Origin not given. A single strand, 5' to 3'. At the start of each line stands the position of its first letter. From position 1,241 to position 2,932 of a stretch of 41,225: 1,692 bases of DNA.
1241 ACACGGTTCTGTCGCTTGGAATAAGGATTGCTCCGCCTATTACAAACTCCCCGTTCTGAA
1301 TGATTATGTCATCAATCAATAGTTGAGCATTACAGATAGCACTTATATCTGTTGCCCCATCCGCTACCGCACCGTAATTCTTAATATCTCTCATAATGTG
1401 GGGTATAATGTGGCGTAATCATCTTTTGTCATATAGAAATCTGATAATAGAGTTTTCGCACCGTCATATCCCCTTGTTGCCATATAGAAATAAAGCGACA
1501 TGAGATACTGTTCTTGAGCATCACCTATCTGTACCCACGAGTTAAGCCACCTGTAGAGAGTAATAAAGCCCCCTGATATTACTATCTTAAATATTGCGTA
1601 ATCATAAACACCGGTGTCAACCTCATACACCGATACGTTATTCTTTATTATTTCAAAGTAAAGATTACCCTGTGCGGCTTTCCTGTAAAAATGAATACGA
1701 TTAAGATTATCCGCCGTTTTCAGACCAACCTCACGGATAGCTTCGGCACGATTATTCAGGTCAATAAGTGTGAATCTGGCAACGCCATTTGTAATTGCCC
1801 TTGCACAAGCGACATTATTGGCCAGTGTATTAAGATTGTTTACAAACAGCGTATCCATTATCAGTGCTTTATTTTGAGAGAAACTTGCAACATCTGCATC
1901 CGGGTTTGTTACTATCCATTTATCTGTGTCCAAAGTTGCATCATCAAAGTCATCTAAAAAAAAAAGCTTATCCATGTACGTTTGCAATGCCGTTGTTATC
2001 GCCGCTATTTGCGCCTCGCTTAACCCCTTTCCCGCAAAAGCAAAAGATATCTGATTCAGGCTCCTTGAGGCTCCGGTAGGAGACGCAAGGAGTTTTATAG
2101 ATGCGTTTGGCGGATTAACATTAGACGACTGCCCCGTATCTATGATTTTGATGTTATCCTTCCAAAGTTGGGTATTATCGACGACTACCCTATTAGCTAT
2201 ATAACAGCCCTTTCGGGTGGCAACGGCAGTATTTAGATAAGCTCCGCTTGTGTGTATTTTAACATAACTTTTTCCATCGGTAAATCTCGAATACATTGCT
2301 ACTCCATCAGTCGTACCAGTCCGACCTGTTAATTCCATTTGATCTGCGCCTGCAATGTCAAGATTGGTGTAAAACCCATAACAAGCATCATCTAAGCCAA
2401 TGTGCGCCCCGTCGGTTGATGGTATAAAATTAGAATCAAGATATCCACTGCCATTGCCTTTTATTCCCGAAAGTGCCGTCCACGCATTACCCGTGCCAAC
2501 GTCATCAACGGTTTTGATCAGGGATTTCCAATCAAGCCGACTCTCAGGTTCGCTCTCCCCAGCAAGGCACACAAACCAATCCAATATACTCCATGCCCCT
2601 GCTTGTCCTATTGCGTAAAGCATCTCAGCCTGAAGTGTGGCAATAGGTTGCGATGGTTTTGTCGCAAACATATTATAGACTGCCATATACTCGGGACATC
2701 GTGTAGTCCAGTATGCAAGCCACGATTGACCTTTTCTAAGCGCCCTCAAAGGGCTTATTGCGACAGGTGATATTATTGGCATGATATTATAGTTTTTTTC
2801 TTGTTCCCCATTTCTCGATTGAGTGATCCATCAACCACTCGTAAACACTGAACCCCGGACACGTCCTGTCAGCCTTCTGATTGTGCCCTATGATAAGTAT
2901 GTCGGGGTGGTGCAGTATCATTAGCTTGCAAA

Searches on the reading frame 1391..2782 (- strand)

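Call 11: search_protein_families(library=phrogs, proteins=[window:1391-2782:-], max_evalue=0.001)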
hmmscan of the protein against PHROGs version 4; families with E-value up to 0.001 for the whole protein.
window:1391-2782:- (463 aa): 1 family
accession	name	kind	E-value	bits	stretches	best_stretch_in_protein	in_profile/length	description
phrog_26223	-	unknown function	1.7e-05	24.4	1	31-270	538-772/775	-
